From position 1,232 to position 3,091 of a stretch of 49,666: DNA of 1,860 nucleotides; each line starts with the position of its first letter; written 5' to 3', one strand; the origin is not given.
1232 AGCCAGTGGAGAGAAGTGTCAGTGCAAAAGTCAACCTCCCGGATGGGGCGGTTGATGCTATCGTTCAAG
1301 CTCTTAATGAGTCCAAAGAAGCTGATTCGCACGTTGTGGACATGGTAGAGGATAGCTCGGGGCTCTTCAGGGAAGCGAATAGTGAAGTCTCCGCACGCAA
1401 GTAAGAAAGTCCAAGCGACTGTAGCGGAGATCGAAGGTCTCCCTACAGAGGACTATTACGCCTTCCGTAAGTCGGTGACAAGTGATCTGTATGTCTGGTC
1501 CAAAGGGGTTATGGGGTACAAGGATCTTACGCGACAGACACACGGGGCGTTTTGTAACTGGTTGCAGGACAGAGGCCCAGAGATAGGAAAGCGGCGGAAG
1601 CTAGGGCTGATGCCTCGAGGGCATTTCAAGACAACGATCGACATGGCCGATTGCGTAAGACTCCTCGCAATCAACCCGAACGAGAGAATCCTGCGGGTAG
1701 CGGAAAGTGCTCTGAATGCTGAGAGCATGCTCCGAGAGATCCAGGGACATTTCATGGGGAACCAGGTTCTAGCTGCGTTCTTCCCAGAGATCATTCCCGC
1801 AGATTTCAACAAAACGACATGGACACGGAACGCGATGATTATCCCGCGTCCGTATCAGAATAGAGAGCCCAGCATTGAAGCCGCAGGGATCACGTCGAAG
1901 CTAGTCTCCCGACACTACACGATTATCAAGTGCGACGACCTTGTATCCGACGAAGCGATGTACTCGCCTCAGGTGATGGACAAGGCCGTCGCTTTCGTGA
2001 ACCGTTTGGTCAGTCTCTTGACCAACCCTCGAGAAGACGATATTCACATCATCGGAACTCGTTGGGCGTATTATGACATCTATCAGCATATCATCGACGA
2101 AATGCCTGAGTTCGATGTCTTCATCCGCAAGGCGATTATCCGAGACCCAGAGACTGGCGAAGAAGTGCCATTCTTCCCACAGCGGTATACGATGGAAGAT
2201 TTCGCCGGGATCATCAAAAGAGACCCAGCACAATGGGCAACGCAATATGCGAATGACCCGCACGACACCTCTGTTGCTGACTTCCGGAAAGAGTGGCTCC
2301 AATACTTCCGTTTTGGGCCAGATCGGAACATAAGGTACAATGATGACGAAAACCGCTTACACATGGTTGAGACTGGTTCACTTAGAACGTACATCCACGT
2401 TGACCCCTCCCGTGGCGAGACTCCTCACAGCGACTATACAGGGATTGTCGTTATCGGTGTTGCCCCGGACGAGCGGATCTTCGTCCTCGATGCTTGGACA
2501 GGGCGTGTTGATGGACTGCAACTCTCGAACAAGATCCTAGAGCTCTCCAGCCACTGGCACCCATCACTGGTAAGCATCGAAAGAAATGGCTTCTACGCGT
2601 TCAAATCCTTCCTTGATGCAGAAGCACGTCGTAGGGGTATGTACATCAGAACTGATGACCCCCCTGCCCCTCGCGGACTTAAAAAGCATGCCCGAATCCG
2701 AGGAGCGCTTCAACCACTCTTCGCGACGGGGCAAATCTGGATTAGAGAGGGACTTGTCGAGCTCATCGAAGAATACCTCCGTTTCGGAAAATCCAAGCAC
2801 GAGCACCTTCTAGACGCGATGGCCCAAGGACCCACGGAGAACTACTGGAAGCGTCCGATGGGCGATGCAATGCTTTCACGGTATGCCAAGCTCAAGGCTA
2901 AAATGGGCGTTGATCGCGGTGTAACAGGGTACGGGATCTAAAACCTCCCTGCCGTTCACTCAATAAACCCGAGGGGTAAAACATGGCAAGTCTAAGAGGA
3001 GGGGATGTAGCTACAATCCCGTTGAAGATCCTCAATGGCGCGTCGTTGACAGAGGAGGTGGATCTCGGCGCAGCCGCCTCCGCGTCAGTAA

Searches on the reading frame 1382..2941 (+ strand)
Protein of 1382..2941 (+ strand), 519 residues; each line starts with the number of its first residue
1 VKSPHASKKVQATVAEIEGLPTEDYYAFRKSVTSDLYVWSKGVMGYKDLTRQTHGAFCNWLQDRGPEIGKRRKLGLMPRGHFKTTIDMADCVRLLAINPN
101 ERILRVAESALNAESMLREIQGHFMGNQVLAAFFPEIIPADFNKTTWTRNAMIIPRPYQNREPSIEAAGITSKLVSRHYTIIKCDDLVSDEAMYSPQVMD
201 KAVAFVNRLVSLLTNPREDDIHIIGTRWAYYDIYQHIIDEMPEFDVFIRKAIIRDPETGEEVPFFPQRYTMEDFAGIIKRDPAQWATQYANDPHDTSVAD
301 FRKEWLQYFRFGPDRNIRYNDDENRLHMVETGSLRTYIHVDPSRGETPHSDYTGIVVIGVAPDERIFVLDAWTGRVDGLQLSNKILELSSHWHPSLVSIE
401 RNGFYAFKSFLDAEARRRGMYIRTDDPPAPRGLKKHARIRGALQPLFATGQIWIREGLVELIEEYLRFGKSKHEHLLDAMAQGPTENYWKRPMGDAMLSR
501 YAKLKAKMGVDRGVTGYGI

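Call 12: search_protein_families(library=pfam, proteins=[window:1382-2941:+], max_evalue=0.01)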
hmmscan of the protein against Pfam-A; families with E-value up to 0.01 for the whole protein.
window:1382-2941:+ (519 aa): 1 family
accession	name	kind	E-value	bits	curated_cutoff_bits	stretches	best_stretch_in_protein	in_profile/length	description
PF17289.8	Terminase_6C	-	0.0032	17.9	22.6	1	339-481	2-149/155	Terminase RNaseH-like domain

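Call 13: search_protein_families(library=phrogs, proteins=[window:1382-2941:+], max_evalue=0.001)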
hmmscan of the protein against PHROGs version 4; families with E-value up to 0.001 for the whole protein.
window:1382-2941:+ (519 aa): 3 families
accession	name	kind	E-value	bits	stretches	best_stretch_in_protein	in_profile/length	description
phrog_38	-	head and packaging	1e-71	243.6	1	19-495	267-711/760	terminase large subunit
phrog_4758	-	head and packaging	3.1e-07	31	1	45-243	33-223/243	terminase large subunit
phrog_5573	-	head and packaging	3.7e-06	27.5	1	266-482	29-229/250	terminase large subunit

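Call 14: find_related_loci(query=window:1382-2941:+, collection=viral_contigs, flank=6000)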
Query window:1382-2941:+ (519 aa) in viral_contigs; peptide patterns used: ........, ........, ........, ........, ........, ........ (x = any residue, [..] = any of these).
1 stretches matched a pattern, but none encodes a relative of the query by tblastn (E <= 1e-3).

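Call 15: search_dna_similar(query=window:1382-2941:+, collection=phages, mode=protein)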
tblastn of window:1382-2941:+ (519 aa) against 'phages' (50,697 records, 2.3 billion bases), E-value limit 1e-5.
Records with a match: 136; places in all: 136; records where one place covers at least 80% of the query: 103.
Best place of each record, by identity: <60% 136.
By first word of the organism name: Vibrio 52; phage 17; Pseudomonas 16; Roseobacter 5; Lentibacter 5; Pseudoalteromonas 4; Klebsiella 3; Leptolyngbya 3; Cyanophage 3; Caudoviricetes 2; and 19 more.
By host as written in the record: - 40; Vibrio cholerae 10; Vibrio crassostreae 8; Pseudomonas aeruginosa 6; Vibrio breoganii 6; Lentibacter sp. SH36 5; Vibrio parahaemolyticus 3; Klebsiella pneumoniae 2; and 41 more.
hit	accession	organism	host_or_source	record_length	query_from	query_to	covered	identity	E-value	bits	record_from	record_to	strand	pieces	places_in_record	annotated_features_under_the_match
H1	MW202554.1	Caudoviricetes sp.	Manatee Spring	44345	22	481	81%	30.5%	1e-33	221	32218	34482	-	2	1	terminase large subunit (x2) | hypothetical protein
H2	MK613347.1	Roseobacter phage CRP-5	Rhodobacteraceae bacterium FZCC0040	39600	6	481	92%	26.3%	6e-25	115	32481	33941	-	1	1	terminase large subunit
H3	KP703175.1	ANMV-1 virus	uncultured archaeon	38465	35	498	89%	26.6%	2e-28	125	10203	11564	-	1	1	phage terminase large subunit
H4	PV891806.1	Klebsiella phage vB_KpnP-Asterion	Klebsiella pneumoniae ARLG-4382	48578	6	483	92%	25.3%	3e-20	100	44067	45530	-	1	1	hypothetical protein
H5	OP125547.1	Klebsiella phage vB_KpnP_Klyazma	Klebsiella pneumoniae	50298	6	483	92%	25.3%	3e-20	100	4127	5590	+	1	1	terminase large subunit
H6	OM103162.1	Klebsiella phage KpnP_VR7901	Klebsiella pneumoniae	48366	6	483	92%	25.3%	3e-20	100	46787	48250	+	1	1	terminase large subunit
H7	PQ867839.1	phage T2S2-k141_370465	Crassostrea hongkongensis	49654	10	483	91%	25.3%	8e-22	105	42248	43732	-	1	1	terminase large subunit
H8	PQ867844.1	phage GX1-k141_326647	Crassostrea hongkongensis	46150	29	481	87%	26.2%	7e-24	112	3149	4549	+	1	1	terminase large subunit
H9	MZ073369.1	Vibrio phage VP41s3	Vibrio parahaemolyticus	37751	12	483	91%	25.0%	9e-21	102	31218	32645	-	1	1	terminase large subunit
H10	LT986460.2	Pseudomonas phage GP100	-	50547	17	483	90%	25.1%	2e-20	101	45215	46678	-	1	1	Phage terminase, large subunit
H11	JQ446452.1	Salinivibrio phage CW02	Salinivibrio costicola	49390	8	483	92%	24.6%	2e-21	104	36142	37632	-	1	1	DNA packaging enzyme (terminase)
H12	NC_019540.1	Salinivibrio phage CW02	Salinivibrio costicola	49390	8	483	92%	24.6%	2e-21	104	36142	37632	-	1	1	DNA packaging enzyme (terminase)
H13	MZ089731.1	Pseudomonas phage PSA11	wastewater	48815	29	483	88%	25.6%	3e-23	110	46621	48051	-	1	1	terminase large subunit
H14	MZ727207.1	Pseudomonas phage PPAY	Pseudomonas aeruginosa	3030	29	483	88%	25.6%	3e-10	127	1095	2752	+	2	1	hypothetical protein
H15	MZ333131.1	Erwinia phage Pecta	Erwinia sp.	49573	54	494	85%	26.3%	2e-24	113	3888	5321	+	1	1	terminase large subunit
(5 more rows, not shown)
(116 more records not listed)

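Call 16: find_homologous_proteins(query=window:1382-2941:+, max_evalue=1e-20)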
Query window:1382-2941:+ (519 aa): 82 proteins with E <= 1e-20 among 7248 candidates.
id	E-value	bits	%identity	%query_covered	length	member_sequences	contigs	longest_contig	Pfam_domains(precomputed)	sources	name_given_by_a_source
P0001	0.0e+0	1117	100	92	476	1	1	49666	-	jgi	-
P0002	2.8e-175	602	53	97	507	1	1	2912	-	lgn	-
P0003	3.9e-173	595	55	94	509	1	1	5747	-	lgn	-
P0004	2.0e-171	589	53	98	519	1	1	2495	-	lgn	-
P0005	1.0e-170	587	55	96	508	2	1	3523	-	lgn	-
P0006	3.3e-168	579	53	95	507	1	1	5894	-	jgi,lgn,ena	-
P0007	3.4e-167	575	58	85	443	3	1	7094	-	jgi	jgi:hypothetical protein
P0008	3.4e-167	575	54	95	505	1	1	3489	-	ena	-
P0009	3.8e-167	575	54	93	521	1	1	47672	PF22530.3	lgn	-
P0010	8.9e-166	571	52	98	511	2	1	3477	-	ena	-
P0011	2.3e-165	569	54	95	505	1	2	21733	-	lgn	-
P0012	2.5e-164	566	51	97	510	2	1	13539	PF17289.9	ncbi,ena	-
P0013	1.1e-163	564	53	96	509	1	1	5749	-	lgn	-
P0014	5.3e-162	558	51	97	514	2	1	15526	-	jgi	jgi:hypothetical protein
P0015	6.2e-162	558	51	97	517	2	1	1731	PF17289.9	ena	-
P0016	6.3e-162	558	50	100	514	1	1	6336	-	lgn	-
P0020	3.1e-160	553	50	97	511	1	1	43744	-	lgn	-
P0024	1.1e-147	511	48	97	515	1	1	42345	-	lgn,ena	-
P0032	3.6e-133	463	43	97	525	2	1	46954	-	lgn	-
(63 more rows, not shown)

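Call 17: find_encoding_contigs(protein=P0009, flank=10000, max_places=2)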
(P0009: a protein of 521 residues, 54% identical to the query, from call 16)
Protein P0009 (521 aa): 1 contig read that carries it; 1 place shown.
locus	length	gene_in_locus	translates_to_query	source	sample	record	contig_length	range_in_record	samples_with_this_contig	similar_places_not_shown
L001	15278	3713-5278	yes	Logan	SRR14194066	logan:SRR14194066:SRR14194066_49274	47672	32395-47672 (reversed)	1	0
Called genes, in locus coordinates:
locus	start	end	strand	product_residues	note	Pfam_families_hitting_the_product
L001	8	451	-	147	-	-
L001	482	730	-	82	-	-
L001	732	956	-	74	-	-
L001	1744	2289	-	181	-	-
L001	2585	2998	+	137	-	-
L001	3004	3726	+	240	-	-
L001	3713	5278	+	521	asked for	PF22530:Terminase-T7_RNaseH-like (weak)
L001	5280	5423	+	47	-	-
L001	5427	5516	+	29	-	-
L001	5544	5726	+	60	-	-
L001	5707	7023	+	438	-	-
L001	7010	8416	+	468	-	-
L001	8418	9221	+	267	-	-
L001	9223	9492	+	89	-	-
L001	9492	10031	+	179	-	-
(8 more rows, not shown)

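Call 18: find_encoding_contigs(protein=P0020, flank=10000, max_places=2)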
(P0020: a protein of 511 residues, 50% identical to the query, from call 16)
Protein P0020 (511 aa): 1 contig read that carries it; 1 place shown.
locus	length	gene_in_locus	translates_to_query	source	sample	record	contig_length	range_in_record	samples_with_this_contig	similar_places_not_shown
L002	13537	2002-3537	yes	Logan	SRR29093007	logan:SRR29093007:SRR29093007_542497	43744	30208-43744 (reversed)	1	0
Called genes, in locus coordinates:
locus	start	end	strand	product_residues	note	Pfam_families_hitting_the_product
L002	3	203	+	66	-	?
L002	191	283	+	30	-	-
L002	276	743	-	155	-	-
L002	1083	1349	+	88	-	PF00166:Cpn10 (weak)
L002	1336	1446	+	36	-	-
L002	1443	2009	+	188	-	-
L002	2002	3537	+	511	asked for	-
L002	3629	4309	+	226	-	-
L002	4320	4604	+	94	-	-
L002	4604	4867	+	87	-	-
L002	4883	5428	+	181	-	-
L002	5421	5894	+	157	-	-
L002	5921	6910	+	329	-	-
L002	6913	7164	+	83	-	-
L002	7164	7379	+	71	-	-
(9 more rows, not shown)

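Call 19: find_encoding_contigs(protein=P0001, flank=3000, max_places=2)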
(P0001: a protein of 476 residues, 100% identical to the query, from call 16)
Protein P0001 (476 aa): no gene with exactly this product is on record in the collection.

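Call 26: find_related_loci(query=A1, collection=viral_contigs, flank=5000)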
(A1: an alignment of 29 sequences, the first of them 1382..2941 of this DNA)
Query A1 (519 aa) in viral_contigs; peptide patterns used: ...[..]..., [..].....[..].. (x = any residue, [..] = any of these).
100 stretches matched a pattern; 87 encode a relative of the query (tblastn E <= 1e-3); the best 80 are kept; 80 distinct loci.
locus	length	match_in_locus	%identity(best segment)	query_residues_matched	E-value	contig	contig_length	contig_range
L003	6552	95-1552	51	27-519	1e-165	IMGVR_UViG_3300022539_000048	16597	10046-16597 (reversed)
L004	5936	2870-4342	33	20-518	6e-83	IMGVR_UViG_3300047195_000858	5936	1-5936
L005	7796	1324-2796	33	34-515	2e-77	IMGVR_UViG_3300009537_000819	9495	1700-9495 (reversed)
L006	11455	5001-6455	32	15-508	6e-76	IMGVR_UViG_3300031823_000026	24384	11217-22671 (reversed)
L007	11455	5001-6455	32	15-508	2e-75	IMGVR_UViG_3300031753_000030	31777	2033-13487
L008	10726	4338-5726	34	35-482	8e-74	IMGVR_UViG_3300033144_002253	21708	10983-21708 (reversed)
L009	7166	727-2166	33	31-519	3e-73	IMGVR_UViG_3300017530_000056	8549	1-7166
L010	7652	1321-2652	36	23-482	7e-72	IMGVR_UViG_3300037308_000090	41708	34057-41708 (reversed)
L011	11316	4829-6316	31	16-519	5e-71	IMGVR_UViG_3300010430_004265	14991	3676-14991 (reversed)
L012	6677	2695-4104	33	30-508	1e-69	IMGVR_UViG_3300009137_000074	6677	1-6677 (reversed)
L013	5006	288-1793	32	20-518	2e-69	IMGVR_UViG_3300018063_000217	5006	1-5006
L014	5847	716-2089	32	17-481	3e-69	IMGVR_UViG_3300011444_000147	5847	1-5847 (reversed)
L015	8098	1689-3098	33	30-508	4e-69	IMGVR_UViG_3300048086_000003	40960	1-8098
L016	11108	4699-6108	32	30-508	4e-68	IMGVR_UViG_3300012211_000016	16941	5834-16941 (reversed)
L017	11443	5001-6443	32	20-494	6e-67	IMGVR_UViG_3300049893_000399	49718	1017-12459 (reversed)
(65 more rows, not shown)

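Call 37: find_related_loci(query=A1, collection=metagenome_contigs, flank=6000)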
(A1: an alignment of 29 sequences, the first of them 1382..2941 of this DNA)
Query A1 (519 aa) in metagenome_contigs; peptide patterns used: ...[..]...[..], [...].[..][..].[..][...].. (x = any residue, [..] = any of these).
600 stretches matched a pattern (row limit reached: there are more); 63 encode a relative of the query (tblastn E <= 1e-3); 63 distinct loci.
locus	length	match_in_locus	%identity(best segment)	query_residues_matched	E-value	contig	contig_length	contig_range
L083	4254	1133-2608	53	20-519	6e-180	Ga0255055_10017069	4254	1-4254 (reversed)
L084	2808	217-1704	51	17-519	0e+0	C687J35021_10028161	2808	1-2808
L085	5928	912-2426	51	16-519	9e-170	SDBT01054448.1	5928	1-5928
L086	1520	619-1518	54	12-317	8e-114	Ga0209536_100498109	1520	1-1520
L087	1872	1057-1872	57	19-295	7e-109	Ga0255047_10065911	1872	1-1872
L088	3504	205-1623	34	35-508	9e-77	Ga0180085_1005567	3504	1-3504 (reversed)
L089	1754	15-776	50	263-518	3e-80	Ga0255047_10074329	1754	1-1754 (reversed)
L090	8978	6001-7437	31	28-484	3e-72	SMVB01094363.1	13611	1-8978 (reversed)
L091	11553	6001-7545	32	20-517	3e-70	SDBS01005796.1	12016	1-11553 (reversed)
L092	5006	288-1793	32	20-518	7e-70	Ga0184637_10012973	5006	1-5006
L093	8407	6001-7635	30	1-517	8e-70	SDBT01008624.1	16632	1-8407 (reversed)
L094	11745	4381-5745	33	34-485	1e-66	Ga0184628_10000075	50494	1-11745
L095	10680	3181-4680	30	7-484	2e-64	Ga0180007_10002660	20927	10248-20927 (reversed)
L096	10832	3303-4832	30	15-518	4e-64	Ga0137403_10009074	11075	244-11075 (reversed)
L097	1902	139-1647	29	5-484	3e-66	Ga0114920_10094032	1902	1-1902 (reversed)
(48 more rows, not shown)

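Call 39: find_related_loci(query=A1, collection=genome_contigs, flank=6000)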
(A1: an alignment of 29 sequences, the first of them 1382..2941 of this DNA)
Query A1 (519 aa) in genome_contigs; peptide patterns used: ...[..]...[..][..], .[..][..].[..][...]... (x = any residue, [..] = any of these).
152 stretches matched a pattern; 2 encode a relative of the query (tblastn E <= 1e-3); 2 distinct loci.
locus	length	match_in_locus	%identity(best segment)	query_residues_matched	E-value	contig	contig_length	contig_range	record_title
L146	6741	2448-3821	31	22-482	3e-69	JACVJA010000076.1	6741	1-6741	MAG: Candidatus Calidifonticultor daggyaiensis isolate DG02_2.bin.19 contig076, whole genome shotgun sequence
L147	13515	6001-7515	28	5-484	4e-64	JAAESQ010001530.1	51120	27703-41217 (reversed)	MAG: bacterium isolate Ust_16 UstG_CONTIG4903452, whole genome shotgun sequence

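Call 44: find_encoding_contigs(protein=P0012, flank=10000, max_places=2)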
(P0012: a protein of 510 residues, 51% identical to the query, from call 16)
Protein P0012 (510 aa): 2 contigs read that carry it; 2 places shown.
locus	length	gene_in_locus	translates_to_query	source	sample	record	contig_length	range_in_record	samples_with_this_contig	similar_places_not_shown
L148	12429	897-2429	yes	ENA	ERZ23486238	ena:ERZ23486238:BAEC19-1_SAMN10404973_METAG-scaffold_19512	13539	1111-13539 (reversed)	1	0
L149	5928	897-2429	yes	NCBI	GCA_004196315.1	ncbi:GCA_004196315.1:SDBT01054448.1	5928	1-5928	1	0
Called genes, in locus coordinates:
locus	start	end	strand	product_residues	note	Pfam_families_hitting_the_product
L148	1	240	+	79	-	?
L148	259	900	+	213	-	-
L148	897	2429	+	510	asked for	PF17289:Terminase_6C (weak)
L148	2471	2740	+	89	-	-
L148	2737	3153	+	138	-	-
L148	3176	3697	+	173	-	-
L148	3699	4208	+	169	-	-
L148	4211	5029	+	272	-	-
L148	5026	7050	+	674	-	-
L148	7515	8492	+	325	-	-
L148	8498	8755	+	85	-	-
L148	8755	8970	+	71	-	-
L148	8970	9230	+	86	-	-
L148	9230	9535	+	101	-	-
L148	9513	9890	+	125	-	-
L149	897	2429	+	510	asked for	PF17289:Terminase_6C (weak)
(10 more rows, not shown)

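Call 45: find_encoding_contigs(protein=P0011, flank=10000, max_places=2)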
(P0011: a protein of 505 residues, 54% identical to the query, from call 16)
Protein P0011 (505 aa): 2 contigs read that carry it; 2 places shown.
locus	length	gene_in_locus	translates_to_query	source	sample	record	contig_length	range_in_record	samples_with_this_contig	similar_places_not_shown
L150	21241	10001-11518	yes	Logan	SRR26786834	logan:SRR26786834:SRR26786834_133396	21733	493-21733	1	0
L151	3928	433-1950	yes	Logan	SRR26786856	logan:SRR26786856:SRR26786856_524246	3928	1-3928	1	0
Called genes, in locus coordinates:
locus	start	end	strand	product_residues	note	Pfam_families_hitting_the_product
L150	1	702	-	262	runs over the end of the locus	-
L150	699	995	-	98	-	-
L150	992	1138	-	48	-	-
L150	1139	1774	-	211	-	-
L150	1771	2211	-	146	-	-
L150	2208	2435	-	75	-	-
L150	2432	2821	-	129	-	-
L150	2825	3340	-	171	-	-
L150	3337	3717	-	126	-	-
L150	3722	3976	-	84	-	-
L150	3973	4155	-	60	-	-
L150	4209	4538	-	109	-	-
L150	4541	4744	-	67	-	-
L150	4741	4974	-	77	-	-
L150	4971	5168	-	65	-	-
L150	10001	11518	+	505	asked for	-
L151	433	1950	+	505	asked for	-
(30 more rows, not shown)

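Call 46: find_encoding_contigs(protein=P0024, flank=10000, max_places=2)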
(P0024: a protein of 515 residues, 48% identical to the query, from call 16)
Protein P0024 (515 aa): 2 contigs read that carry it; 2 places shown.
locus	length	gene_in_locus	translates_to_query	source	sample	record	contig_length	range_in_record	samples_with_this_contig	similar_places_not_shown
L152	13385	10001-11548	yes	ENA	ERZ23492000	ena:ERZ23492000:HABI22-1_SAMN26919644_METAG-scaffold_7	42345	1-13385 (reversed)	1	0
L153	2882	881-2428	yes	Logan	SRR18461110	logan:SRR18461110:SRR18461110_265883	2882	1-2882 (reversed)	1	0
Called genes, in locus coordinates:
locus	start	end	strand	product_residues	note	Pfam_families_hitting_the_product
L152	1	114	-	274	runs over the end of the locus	PF13479:AAA_24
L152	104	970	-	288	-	PF12705:PDDEXK_1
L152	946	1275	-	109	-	PF23992:Pam3_gp32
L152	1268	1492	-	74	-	-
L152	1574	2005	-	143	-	-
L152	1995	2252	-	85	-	-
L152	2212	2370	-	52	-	-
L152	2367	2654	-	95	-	-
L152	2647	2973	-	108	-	-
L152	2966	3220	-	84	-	-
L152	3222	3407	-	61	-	-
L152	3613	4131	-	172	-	-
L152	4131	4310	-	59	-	-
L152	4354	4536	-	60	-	-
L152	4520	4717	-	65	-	-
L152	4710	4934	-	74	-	-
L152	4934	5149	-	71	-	-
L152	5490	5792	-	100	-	-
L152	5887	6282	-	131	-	-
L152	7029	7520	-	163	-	-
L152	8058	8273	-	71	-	-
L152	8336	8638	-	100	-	-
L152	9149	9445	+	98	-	-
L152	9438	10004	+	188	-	-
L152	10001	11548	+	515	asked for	-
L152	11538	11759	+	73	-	-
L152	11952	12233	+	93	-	-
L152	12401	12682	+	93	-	-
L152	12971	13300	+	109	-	-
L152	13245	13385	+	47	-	?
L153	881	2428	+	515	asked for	-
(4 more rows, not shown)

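Call 47: find_encoding_contigs(protein=P0032, flank=10000, max_places=2)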
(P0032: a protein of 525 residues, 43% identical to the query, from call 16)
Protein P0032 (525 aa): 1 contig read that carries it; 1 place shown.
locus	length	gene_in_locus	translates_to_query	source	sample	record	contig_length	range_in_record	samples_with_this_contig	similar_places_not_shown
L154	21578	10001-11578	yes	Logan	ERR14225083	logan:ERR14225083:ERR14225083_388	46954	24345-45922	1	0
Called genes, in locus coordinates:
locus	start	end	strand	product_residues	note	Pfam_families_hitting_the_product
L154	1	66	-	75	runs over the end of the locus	-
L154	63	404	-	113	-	-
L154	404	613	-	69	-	-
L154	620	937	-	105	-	-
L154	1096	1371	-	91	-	-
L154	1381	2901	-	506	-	PF00580:UvrD-helicase, PF13245:AAA_19, PF13604:AAA_30 (faint), PF01443:Viral_helicase1 (faint), PF13361:UvrD_C, PF13538:UvrD_C_2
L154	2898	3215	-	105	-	-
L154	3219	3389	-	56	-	-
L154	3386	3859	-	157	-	-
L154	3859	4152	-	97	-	-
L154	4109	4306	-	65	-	-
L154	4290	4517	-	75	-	-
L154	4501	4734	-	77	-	-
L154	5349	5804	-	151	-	-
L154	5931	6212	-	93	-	-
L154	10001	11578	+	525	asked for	-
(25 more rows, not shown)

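Call 58: find_encoding_contigs(protein=P0007, flank=8000, max_places=2)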
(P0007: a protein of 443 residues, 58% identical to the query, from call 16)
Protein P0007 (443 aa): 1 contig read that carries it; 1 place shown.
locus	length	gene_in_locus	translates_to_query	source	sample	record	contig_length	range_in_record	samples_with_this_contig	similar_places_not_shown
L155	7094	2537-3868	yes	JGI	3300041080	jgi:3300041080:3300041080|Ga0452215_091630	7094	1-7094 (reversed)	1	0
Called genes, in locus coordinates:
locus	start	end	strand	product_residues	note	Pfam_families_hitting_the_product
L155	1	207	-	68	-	?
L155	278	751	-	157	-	-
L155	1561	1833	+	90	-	-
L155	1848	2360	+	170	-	-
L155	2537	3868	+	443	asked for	-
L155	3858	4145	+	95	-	-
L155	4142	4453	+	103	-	-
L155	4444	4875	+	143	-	-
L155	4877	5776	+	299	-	-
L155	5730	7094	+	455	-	?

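Call 59: find_encoding_contigs(protein=P0003, flank=8000, max_places=2)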
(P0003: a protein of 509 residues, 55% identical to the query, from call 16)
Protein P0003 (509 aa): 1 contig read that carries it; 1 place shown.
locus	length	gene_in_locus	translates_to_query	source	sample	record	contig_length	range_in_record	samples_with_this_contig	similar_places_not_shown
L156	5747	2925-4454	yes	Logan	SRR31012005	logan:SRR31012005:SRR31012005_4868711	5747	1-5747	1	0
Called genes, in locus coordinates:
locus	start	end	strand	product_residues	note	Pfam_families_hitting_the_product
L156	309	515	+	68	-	-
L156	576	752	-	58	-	-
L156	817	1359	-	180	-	-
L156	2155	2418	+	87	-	PF00166:Cpn10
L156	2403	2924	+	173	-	-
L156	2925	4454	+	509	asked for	-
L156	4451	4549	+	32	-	-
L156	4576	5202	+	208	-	-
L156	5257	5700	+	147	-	-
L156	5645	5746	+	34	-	?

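Call 60: find_encoding_contigs(protein=P0016, flank=8000, max_places=2)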
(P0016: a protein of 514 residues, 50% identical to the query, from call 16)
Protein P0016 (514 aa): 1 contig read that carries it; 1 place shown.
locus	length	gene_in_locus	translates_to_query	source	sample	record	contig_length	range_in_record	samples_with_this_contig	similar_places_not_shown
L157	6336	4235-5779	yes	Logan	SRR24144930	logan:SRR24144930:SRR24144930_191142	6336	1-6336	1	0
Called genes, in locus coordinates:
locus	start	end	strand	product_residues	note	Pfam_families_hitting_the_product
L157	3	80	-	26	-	?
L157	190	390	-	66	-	-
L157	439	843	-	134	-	-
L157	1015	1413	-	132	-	-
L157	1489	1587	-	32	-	-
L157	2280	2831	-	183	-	-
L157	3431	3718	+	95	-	PF00166:Cpn10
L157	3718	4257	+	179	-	-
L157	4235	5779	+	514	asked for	-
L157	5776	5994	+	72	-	-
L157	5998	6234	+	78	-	-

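Call 88: get_annotated_region(hit=H2, flank=20000)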
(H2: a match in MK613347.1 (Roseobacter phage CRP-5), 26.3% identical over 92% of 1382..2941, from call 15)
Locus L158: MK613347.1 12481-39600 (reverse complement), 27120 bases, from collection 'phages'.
description: Roseobacter phage CRP-5, complete genome.
organism: Roseobacter phage CRP-5 (NCBI taxid 2559284)
taxonomy: Viruses; Duplodnaviria; Heunggongvirae; Uroviricota; Caudoviricetes; Zobellviridae; Cobavirinae; Veravirus
host: Rhodobacteraceae bacterium FZCC0040; source: East Sea of China; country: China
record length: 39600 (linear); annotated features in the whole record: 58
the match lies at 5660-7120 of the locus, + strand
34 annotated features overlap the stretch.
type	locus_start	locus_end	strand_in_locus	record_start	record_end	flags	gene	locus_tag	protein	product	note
CDS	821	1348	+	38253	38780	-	-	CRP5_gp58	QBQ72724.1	hypothetical protein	-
CDS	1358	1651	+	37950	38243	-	-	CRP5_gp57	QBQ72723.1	putative structural protein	-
CDS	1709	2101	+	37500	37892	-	-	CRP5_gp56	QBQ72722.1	hypothetical protein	-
CDS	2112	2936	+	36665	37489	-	-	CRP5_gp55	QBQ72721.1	hypothetical protein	-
CDS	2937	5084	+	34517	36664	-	-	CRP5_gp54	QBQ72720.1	putative structural protein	-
CDS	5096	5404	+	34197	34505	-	-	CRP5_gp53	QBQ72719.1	hypothetical protein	-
CDS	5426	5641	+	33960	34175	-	-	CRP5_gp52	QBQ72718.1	hypothetical protein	-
CDS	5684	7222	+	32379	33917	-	-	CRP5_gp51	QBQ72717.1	terminase large subunit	-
CDS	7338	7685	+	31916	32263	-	-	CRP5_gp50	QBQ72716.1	hypothetical protein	-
CDS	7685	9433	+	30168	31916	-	-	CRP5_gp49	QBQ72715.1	putative portal protein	-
CDS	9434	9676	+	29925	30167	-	-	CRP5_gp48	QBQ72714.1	hypothetical protein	-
CDS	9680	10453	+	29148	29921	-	-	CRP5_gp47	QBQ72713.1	hypothetical protein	-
CDS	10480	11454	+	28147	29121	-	-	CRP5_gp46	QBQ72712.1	major capsid protein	-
CDS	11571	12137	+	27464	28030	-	-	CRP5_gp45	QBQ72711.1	hypothetical protein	-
CDS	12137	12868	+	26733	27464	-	-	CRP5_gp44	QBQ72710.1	putative adaptor protein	-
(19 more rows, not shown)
